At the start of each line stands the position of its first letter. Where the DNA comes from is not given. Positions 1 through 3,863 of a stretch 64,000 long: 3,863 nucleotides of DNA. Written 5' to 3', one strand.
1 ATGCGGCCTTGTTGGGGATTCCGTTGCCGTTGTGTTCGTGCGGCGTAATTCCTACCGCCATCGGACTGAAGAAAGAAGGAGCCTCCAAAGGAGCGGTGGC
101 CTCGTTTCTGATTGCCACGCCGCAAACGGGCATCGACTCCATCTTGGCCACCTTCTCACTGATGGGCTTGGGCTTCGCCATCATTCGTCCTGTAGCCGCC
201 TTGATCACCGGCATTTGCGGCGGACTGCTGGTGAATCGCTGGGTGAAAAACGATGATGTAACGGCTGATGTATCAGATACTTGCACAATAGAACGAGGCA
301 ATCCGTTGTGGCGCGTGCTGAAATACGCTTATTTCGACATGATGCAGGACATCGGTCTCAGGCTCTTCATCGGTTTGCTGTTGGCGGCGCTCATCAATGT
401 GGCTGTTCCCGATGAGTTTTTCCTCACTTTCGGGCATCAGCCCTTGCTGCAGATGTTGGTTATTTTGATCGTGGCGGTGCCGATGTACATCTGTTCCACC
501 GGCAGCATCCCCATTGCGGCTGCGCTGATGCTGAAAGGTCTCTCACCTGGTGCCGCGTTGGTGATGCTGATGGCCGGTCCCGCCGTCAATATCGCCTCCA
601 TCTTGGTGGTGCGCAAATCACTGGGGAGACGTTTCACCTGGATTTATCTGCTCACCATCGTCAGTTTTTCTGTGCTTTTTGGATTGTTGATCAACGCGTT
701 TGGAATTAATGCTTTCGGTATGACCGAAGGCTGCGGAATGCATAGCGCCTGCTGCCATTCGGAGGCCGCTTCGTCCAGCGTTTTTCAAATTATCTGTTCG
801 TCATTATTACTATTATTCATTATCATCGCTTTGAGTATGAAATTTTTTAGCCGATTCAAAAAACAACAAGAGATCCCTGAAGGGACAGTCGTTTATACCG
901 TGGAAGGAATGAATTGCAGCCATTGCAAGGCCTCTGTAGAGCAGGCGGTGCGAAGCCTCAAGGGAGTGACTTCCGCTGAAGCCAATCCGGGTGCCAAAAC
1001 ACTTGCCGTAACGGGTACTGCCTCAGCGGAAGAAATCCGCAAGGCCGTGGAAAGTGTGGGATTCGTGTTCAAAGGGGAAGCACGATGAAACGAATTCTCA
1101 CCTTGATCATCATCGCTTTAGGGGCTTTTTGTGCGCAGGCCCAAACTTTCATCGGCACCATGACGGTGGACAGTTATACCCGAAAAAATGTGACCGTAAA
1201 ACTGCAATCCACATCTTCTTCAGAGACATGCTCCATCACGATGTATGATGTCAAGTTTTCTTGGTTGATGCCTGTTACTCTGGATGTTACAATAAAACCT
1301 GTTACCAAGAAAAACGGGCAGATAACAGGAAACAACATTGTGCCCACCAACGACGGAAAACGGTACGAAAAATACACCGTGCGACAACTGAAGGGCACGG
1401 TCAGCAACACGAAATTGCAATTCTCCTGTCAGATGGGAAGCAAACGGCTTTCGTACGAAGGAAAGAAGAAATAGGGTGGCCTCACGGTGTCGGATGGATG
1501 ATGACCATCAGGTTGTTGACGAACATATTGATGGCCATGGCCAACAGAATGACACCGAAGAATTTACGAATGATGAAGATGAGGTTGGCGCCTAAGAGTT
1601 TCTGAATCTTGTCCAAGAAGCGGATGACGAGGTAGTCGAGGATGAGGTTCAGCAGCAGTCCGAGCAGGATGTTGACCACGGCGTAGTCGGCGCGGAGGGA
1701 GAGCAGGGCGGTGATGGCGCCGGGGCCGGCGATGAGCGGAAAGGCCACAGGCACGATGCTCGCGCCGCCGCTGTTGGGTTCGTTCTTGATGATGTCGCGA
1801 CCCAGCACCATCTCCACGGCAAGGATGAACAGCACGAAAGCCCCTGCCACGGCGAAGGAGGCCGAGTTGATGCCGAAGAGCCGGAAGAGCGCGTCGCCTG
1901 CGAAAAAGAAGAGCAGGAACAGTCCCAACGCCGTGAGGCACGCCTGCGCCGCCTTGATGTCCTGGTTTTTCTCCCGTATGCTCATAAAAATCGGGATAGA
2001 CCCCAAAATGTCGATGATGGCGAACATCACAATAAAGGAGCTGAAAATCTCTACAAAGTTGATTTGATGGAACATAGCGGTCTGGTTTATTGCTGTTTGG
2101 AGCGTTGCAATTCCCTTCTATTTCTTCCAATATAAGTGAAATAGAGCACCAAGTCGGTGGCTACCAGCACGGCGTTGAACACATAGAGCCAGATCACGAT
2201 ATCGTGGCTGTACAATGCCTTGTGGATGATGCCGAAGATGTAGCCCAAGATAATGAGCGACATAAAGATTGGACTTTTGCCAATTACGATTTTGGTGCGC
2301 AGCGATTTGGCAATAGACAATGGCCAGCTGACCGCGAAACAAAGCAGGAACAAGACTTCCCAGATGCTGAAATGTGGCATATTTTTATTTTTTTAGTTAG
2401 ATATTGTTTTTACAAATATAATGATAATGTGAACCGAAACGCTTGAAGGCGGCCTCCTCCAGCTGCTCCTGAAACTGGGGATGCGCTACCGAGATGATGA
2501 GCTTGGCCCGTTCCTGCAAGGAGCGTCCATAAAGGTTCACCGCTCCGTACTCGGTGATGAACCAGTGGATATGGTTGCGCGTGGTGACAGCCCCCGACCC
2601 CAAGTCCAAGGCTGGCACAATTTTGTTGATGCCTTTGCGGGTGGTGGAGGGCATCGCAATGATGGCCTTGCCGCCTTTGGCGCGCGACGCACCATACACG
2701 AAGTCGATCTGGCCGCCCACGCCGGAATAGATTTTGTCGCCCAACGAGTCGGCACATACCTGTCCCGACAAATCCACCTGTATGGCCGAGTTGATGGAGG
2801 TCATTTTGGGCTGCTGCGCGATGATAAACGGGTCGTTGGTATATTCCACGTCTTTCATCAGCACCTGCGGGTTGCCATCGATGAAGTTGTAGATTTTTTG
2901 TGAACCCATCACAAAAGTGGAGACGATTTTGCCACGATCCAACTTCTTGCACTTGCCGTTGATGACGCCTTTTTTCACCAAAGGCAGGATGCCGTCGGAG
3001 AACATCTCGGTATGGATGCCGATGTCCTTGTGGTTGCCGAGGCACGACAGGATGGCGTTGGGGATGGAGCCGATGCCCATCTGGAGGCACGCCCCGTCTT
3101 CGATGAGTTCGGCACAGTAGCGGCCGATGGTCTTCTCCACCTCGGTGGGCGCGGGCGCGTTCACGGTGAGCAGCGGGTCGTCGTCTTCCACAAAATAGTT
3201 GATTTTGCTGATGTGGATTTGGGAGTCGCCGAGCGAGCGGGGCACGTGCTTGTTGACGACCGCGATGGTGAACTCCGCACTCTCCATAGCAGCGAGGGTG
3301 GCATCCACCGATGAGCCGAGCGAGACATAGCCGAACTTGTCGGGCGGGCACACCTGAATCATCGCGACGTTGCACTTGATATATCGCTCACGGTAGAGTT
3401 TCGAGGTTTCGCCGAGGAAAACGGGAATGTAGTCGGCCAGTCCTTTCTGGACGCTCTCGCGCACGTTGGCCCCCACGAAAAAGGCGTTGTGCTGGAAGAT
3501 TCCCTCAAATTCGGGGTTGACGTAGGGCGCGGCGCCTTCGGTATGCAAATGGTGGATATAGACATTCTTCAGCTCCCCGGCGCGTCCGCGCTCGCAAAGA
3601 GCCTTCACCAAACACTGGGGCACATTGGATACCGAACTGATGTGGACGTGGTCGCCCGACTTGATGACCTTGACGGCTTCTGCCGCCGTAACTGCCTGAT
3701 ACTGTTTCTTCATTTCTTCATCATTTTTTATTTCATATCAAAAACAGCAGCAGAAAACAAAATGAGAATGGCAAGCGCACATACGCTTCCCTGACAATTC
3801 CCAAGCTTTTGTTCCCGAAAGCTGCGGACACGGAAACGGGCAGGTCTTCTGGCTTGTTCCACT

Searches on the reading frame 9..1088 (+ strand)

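Call 96: search_protein_families(library=pfam, proteins=[window:9-1088:+], max_evalue=0.00001)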
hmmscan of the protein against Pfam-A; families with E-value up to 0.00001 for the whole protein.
window:9-1088:+ (359 aa): 2 families
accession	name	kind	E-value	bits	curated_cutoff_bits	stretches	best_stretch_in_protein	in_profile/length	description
PF03773.19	ArsP_1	-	7.7e-41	140.6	32.3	1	2-229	58-293/294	Predicted permease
PF00403.32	HMA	-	7.4e-15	55.5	24.8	1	295-352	1-61/62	Heavy-metal-associated domain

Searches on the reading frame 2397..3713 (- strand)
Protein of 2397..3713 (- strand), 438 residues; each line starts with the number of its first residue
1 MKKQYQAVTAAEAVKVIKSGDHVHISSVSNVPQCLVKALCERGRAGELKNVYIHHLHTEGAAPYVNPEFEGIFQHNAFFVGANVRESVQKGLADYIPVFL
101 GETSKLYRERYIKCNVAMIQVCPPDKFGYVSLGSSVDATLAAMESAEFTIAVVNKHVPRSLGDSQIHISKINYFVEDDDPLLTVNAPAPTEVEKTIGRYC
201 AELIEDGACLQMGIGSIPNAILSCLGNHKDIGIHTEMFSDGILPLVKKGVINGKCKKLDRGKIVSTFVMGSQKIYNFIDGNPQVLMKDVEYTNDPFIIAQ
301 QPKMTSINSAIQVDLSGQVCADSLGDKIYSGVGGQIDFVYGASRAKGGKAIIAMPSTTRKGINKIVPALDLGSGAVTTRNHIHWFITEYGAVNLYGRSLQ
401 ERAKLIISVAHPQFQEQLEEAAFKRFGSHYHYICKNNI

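Call 96: search_protein_families(library=pfam, proteins=[window:2397-3713:-], max_evalue=0.00001)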
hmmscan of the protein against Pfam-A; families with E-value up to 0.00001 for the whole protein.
window:2397-3713:- (438 aa): 2 families
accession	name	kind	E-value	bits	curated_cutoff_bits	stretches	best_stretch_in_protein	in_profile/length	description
PF13336.12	AcetylCoA_hyd_C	-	2.4e-60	203.4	23.7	1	270-422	1-154/154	Acetyl-CoA hydrolase/transferase C-terminal domain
PF02550.21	AcetylCoA_hydro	-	1.1e-25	91.2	24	1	2-179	2-191/198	Acetyl-CoA hydrolase/transferase N-terminal domain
